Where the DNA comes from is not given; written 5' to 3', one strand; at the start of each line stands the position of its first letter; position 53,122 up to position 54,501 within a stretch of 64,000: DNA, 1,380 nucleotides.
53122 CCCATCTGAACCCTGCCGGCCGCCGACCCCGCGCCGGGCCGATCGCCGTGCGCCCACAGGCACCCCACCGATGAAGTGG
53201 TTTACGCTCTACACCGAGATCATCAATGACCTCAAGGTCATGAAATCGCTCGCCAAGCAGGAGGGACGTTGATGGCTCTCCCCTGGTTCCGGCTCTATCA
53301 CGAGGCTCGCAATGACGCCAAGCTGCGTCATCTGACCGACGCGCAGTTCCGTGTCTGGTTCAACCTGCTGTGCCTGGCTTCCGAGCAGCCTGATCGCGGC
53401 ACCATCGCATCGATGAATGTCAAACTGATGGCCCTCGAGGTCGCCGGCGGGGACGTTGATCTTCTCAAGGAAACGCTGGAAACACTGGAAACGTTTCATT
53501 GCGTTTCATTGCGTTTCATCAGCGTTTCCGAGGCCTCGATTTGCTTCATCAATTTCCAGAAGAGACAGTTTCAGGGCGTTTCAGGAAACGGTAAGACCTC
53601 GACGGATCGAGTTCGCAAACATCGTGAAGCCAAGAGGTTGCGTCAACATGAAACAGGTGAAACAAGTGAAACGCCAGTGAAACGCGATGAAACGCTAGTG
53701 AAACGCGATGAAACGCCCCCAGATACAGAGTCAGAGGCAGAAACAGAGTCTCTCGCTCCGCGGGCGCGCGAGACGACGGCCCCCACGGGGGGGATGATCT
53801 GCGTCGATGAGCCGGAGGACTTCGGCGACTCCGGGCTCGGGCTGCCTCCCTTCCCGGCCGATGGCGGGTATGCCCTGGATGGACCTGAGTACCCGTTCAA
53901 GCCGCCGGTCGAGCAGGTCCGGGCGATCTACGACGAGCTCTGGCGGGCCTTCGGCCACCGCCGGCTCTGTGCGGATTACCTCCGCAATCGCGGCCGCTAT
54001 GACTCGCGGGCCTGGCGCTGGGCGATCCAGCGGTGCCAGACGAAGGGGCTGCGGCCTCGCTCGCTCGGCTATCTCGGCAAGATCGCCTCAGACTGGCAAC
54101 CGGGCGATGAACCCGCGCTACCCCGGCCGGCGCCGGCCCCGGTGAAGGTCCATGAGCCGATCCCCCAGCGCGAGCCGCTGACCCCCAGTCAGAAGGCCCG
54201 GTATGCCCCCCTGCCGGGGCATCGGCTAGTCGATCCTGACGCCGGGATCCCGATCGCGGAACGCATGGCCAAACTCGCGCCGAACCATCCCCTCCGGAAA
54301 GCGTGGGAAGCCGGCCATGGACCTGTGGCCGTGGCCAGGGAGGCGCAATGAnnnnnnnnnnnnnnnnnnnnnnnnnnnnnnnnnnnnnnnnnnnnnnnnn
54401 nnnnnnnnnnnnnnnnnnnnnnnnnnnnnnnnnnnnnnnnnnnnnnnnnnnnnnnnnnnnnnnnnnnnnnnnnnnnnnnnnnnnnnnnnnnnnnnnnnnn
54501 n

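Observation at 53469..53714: Origin-like iteron array embedded inside the replication-initiator gene (lambda O/ori-style)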

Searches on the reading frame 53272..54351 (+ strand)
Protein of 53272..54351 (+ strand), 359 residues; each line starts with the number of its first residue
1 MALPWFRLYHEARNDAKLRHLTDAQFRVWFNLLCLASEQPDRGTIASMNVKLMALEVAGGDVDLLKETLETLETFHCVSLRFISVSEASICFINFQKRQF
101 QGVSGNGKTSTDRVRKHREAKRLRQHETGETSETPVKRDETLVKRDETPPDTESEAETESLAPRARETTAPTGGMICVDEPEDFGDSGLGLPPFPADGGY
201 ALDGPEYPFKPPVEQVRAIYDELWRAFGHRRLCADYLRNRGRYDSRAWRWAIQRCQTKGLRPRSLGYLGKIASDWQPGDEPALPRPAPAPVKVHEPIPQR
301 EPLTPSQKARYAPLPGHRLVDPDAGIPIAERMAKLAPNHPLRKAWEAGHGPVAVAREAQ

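Call 9: search_protein_families(library=pfam, proteins=[window:53272-54351:+], max_evalue=0.01)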
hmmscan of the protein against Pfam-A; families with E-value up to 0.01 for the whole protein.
window:53272-54351:+ (359 aa): 0 families

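Call 10: search_protein_families(library=phrogs, proteins=[window:53272-54351:+], max_evalue=0.01)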
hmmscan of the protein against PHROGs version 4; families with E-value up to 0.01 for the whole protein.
window:53272-54351:+ (359 aa): 2 families
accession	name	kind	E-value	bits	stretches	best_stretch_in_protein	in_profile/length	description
phrog_10469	-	DNA, RNA and nucleotide metabolism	6.9e-07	29.9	1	3-159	7-167/305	DnaD-like helicase loader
phrog_1882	-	unknown function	0.00019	22.4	1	5-167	3-142/259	-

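Call 11: find_homologous_proteins(query=window:53272-54351:+, max_evalue=0.001)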
Query window:53272-54351:+ (359 aa): 94 proteins with E <= 0.001 among 5519 candidates.
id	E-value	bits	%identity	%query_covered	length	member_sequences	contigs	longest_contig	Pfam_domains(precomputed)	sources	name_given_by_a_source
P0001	9.0e-247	836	100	100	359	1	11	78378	-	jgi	jgi:hypothetical protein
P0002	7.1e-51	191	64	42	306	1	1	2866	-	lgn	-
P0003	2.8e-48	183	56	49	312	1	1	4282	-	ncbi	-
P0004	3.6e-47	179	63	39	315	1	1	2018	-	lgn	-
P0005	1.7e-46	177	55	49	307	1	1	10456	-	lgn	-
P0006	4.9e-43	166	52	54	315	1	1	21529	-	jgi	jgi:hypothetical protein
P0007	2.9e-39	153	61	38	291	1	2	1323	-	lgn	-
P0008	1.0e-38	151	37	89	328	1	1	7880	-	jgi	jgi:hypothetical protein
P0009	2.0e-35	140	52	39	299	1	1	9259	-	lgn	-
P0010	4.4e-34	136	46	49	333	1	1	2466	-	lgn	-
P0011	1.1e-33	135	57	36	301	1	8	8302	-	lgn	-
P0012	1.2e-32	131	36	80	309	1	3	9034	-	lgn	-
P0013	1.8e-32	131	49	44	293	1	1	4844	-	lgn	-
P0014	1.1e-30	125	59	28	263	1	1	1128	PF07261.17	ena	-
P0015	1.3e-30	125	48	39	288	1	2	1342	-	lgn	-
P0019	6.0e-30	122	56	33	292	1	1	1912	PF07261.17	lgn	-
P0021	7.5e-30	122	48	43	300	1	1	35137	PF07261.17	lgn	-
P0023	1.3e-29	121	50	38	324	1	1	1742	PF07261.17,PF09681.17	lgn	-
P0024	1.5e-29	121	48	35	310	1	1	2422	PF07261.17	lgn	-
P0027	8.1e-29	119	45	44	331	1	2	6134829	PF07261.17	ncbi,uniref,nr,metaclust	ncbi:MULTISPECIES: DnaD domain protein [Bacillales]|uniref:DnaD domain protein n=1 Tax=Bacillales Ta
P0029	1.5e-28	118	48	35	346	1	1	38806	PF07261.17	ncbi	ncbi:MAG: DnaD domain protein [Bacillota bacterium]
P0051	2.5e-26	111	48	35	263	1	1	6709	PF07261.17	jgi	jgi:hypothetical protein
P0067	2.3e-24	104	46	39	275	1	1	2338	PF07261.17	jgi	jgi:DnaD/phage-associated family protein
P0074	3.7e-23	100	42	45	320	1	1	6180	PF07261.17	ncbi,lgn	-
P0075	4.4e-23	100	51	33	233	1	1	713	PF09681.17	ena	-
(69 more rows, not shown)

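Call 12: search_dna_similar(query=window:53272-54351:+, collection=phages, mode=protein, max_evalue=0.001)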
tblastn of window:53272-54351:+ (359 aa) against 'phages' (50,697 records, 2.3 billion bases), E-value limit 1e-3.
No match.

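Call 15: find_related_loci(query=A1, collection=viral_contigs, flank=4000)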
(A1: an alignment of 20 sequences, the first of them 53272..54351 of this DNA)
Query A1 (359 aa) in viral_contigs; peptide patterns used: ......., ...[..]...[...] (x = any residue, [..] = any of these).
66 stretches matched a pattern; 13 encode a relative of the query (tblastn E <= 1e-3); 13 distinct loci.
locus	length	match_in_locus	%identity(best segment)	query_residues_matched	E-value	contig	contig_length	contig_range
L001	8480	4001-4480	45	3-159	6e-35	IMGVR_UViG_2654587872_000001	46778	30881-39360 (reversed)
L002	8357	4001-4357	47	2-125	6e-34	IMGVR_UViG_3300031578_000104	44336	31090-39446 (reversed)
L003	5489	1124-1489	46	3-129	2e-32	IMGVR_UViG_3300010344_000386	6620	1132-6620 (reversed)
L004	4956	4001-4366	46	3-129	2e-32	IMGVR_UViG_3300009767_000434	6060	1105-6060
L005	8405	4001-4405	44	5-148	2e-31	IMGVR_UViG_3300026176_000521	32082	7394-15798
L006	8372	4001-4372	45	3-122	8e-31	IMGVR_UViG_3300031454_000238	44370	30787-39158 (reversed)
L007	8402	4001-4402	45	3-134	1e-29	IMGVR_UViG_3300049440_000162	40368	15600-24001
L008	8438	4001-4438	42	3-147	2e-29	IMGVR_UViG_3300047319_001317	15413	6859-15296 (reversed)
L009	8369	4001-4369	45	3-128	2e-28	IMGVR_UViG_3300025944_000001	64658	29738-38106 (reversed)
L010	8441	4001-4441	40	3-150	9e-28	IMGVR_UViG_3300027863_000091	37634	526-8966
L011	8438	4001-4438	42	3-147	2e-29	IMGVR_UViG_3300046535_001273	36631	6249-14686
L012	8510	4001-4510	33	2-168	6e-21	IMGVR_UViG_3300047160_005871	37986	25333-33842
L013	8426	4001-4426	40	1-148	2e-22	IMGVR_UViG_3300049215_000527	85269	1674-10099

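Call 19: find_related_loci(query=A1, collection=genome_contigs, flank=4000)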
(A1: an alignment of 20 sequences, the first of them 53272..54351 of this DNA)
Query A1 (359 aa) in genome_contigs; peptide patterns used: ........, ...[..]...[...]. (x = any residue, [..] = any of these).
51 stretches matched a pattern; 8 encode a relative of the query (tblastn E <= 1e-3); 8 distinct loci.
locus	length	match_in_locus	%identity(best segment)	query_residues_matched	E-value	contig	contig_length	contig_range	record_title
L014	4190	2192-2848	33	3-231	1e-34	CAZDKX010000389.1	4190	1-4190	MAG TPA_asm: uncultured Syntrophobacteraceae bacterium isolate binchicken_co22_234 genome assembly, contig: NODE_19853_l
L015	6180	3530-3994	43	3-174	1e-34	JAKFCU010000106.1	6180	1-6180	MAG: Brevibacillus sp. isolate LC029 contig-124_10829, whole genome shotgun sequence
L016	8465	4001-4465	40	1-153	3e-29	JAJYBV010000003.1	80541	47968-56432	MAG: Chloroflexi bacterium isolate BP9.bin130 NODE_419_length_80541_cov_2.508705, whole genome shotgun sequence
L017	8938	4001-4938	49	1-141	6e-36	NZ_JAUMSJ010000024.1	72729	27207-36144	Brevibacillus borstelensis strain RC 24, whole genome shotgun sequence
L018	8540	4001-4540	39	3-181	1e-26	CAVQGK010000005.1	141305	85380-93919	MAG: uncultured Chloroflexia bacterium isolate MFD05502.bin.2.92 genome assembly, contig: contig_42790, whole genome sho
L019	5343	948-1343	41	2-149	5e-26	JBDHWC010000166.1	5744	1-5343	MAG: Thermomicrobiales bacterium isolate AS-MESO-OLR.348 NODE_52984_length_5744_cov_18.649197, whole genome shotgun sequ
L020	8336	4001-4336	42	3-122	7e-19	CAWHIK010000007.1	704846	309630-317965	MAG: uncultured Chloroflexia bacterium isolate MFD02979.bin.1.154 genome assembly, contig: contig_53246, whole genome sh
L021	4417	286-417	66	11-54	2e-14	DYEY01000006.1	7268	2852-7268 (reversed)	MAG TPA_asm: Dethiobacter sp. isolate Tomsk_2_55_21 Tomsk_k141_3550, whole genome shotgun sequence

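Call 20: find_related_loci(query=A1, collection=metagenome_contigs, flank=3000)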
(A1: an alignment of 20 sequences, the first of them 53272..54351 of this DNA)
Query A1 (359 aa) in metagenome_contigs; peptide patterns used: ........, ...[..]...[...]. (x = any residue, [..] = any of these).
97 stretches matched a pattern; 43 encode a relative of the query (tblastn E <= 1e-3); 43 distinct loci.
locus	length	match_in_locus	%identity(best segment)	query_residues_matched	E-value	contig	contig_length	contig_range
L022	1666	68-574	43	1-169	2e-35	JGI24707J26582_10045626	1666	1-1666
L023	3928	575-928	49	3-125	3e-34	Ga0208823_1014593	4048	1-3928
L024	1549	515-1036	41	1-172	5e-35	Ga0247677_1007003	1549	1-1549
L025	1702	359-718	53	1-123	8e-35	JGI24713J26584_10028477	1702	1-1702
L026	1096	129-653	42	1-170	2e-35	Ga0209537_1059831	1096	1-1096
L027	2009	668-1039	49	3-138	2e-33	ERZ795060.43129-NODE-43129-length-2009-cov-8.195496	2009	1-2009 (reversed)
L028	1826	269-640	49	3-138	2e-33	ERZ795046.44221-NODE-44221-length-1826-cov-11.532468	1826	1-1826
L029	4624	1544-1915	49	3-138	4e-33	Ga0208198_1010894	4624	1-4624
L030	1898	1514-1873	51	1-123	1e-33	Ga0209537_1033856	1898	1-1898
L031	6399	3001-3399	46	3-146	6e-33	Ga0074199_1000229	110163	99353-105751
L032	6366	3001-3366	52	2-128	6e-33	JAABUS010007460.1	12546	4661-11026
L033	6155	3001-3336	50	3-119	2e-31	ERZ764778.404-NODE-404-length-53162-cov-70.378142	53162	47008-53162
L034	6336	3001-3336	50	3-119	2e-31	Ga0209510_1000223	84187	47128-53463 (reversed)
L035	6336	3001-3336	50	3-119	2e-31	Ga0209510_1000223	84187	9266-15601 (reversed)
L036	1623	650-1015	48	3-129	1e-31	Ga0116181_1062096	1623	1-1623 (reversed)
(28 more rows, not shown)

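Call 22: find_encoding_contigs(protein=P0006, flank=6000, max_places=2)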
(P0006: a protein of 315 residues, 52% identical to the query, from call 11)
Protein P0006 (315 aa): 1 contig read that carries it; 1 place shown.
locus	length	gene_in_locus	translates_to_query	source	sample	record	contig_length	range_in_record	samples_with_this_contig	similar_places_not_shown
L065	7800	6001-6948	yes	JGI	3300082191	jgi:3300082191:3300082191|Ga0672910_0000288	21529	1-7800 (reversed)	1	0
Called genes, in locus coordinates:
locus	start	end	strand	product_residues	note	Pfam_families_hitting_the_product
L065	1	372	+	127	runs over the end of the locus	-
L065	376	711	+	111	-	-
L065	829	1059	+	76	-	-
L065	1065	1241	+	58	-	-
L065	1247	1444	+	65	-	-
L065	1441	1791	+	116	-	-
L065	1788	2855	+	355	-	-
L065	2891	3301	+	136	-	PF04026:SpoVG, PF12773:DZR (faint), PF13240:Zn_Ribbon_1 (weak)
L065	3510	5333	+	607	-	PF04851:ResIII (weak)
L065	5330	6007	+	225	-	-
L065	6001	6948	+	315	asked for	-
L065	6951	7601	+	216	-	-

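Call 23: find_encoding_contigs(protein=P0003, flank=4000, max_places=2)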
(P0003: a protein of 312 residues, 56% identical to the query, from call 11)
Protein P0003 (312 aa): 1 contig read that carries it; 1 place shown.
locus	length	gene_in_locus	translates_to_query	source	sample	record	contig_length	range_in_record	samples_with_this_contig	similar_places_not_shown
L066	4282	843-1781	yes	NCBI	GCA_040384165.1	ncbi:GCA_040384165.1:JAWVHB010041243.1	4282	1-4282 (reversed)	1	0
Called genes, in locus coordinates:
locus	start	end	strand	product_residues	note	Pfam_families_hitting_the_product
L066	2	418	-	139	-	?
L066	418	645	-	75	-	-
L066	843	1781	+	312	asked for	-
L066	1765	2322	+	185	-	-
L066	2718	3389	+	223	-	-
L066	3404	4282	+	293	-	?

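Call 24: find_encoding_contigs(protein=P0008, flank=5000, max_places=2)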
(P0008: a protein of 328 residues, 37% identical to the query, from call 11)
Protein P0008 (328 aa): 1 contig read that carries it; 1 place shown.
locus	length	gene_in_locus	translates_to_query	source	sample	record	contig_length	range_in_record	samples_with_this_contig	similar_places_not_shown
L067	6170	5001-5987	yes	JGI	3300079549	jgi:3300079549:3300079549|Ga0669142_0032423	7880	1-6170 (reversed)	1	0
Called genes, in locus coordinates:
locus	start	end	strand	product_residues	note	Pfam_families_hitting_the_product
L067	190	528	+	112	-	-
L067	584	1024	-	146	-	PF13560:HTH_31, PF01381:HTH_3, PF13443:HTH_26 (faint)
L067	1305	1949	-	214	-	PF13443:HTH_26 (weak), PF13560:HTH_31 (weak), PF01381:HTH_3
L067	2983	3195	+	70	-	-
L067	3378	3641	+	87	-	-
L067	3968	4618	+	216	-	-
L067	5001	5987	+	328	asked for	-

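Call 25: find_encoding_contigs(protein=P0002, flank=3000, max_places=2)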
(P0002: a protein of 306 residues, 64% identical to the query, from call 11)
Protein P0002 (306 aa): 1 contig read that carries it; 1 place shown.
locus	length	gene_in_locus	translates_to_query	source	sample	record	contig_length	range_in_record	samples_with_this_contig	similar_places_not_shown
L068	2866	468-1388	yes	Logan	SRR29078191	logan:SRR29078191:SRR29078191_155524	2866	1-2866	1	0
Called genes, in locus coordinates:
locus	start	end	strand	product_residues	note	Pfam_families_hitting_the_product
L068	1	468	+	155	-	?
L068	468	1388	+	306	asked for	-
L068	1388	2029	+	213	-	-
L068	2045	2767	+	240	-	PF14243:R2K_3 (weak)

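Call 28: search_solved_structures(query=A1, max_evalue=1, show_alignments=2)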
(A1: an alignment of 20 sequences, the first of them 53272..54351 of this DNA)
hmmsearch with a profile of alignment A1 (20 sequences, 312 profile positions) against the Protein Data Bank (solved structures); distinct sequences matched with E-value up to 1: 1.
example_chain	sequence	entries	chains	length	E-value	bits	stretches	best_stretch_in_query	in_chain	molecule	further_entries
2zc2_A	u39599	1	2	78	0.13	15.6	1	220-272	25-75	DnaD-like replication protein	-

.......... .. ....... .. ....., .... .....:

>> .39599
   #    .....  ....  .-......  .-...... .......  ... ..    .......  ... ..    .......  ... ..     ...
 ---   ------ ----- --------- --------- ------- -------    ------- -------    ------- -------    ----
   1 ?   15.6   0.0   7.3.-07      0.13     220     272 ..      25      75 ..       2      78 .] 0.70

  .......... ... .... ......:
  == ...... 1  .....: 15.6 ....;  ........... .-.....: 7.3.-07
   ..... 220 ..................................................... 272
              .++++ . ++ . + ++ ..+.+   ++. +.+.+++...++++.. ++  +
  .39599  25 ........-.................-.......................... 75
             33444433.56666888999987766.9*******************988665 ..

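Call 40: search_protein_families(library=pfam, alignment_id=A2, max_evalue=0.01)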
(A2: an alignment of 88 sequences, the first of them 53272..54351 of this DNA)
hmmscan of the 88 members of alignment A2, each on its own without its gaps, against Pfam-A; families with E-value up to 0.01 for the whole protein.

A. member 1, window:53272-54351:+ (359 aa): 0 families

B. families by the number of members that match (of 88 scanned): 7 families
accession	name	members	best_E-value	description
PF09681.16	Phage_rep_org_N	15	6.7e-07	N-terminal phage replisome organiser (Phage_rep_org_N)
PF07261.16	DnaB_2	11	1.8e-17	Replication initiation and membrane attachment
PF09524.15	Phg_2220_C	1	4.5e-28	Conserved phage C-terminus (Phg_2220_C)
PF19026.7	UBA_HYPK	1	0.0036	HYPK UBA domain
PF01804.23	Penicil_amidase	1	0.0049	Penicillin amidase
PF16232.10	DUF4891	1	0.0067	Domain of unknown function (DUF4891)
PF18419.6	ATP-grasp_6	1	0.0089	ATP-grasp-like domain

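Call 41: predict_structure(alignment_id=A2)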
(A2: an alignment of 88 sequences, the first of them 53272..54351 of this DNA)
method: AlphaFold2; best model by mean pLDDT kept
length: 359 residues; sequences in the alignment: 88
mean_pLDDT: 71.1   pTM: 0.44
mean pLDDT of the five models: 71.1, 70.2, 69.4, 69.4, 69.2
residues with pLDDT >= 90: 102; 70-90: 76; 50-70: 107; < 50: 74
segments of 3 or more residues with pLDDT < 50: 172-175, 183-191, 196-216, 226-229, 306-310, 312-320
pLDDT, mean of each block of 10 residues (from residue 1): 65 91 97 95 96 98 98 97 97 88 56 85 84 63 51 52 53 52 46 42 37 47 51 55 79 91 87 91 58 58 49 41 71 86 83 66
secondary structure, 60 per line:
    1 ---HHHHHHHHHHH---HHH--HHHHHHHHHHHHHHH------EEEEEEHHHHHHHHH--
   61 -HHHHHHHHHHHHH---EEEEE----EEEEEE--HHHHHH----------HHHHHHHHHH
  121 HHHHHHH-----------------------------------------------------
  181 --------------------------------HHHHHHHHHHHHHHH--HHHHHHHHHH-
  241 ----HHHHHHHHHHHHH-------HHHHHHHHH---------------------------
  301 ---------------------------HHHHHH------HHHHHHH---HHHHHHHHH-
elements in order: H4-14 H23-37 E44-49 H50-58 H62-74 E78-82 E87-92 H95-100 H111-127 H213-227 H230-239 H245-257 H265-273 H328-333 H340-346 H350-358

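Call 44: fold_search(model_id=the predicted structure, library=pdb)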
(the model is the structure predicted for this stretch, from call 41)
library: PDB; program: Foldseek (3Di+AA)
matches with E <= 10: 900; with E <= 0.001: 0
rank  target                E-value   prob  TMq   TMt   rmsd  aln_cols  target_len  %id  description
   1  6pcp_C                1.1e-02  0.98  0.16  0.36  10.8       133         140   11  Mechanism for regulation of DNA binding of Bordetella bronchiseptica BpsR by 6-hydroxynicotinic acid (released 2019-11-06)
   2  8c7o_A                1.4e-02  1.00  0.20  0.27   7.3       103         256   14  Unliganded transcriptional pleiotropic repressor CodY from Staphylococcus aureus (released 2023-06-28)
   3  5loe_B                1.7e-02  1.00  0.20  0.27   6.7       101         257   14  Structure of full length Cody from Bacillus subtilis in complex with Ile (released 2017-01-11)
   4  6pco_B                1.7e-02  0.96  0.15  0.37  11.5       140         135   14  Mechanism for regulation of DNA binding of Bordetella bronchiseptica BpsR by 6-hydroxynicotinic acid (released 2019-11-06)
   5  6pcp_A                2.0e-02  0.96  0.16  0.36   9.9       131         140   11  Mechanism for regulation of DNA binding of Bordetella bronchiseptica BpsR by 6-hydroxynicotinic acid (released 2019-11-06)
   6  6pcp_B                2.1e-02  0.94  0.16  0.37   9.9       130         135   14  Mechanism for regulation of DNA binding of Bordetella bronchiseptica BpsR by 6-hydroxynicotinic acid (released 2019-11-06)
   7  8c7t_A                2.4e-02  1.00  0.20  0.27   4.3        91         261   13  Unliganded transcriptional pleiotropic repressor CodY from Enterococcus faecalis (released 2023-06-28)
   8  8c7u_A                3.0e-02  1.00  0.20  0.27   4.4        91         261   12  Transcriptional pleiotropic repressor CodY from Enterococcus faecalis in complex with Leu and a 30-bp DNA fragment enc (released 2023-06-28)
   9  2b0l_A                3.4e-02  1.00  0.20  0.63   4.0        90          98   13  C-terminal DNA binding domain of transcriptional pleiotropic repressor CodY. (released 2006-02-21)
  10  4pql_B                3.4e-02  1.00  0.20  0.49   3.3        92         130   11  N-Terminal domain of DNA binding protein (released 2014-06-11)
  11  6pco_A                3.8e-02  0.92  0.16  0.36  11.4       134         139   13  Mechanism for regulation of DNA binding of Bordetella bronchiseptica BpsR by 6-hydroxynicotinic acid (released 2019-11-06)
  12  5aip_A                4.1e-02  0.96  0.19  0.40  16.1       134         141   15  Crystal structure of NadR in complex with 4-hydroxyphenylacetate (released 2016-03-02)
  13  8c7u_C                4.8e-02  1.00  0.20  0.27   4.5        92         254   14  Transcriptional pleiotropic repressor CodY from Enterococcus faecalis in complex with Leu and a 30-bp DNA fragment enc (released 2023-06-28)
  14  4pql_A                4.8e-02  1.00  0.19  0.46   3.8        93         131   11  N-Terminal domain of DNA binding protein (released 2014-06-11)
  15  2b0l_B                5.1e-02  1.00  0.19  0.63   4.0        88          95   14  C-terminal DNA binding domain of transcriptional pleiotropic repressor CodY. (released 2006-02-21)
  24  5kbj_H                8.2e-02  0.99  0.20  0.49   3.5        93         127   11  Structure of Rep-DNA complex (released 2016-06-29)
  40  4pt7_B                1.2e-01  0.99  0.19  0.45   3.4        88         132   12  Structure of initiator (released 2014-06-25)
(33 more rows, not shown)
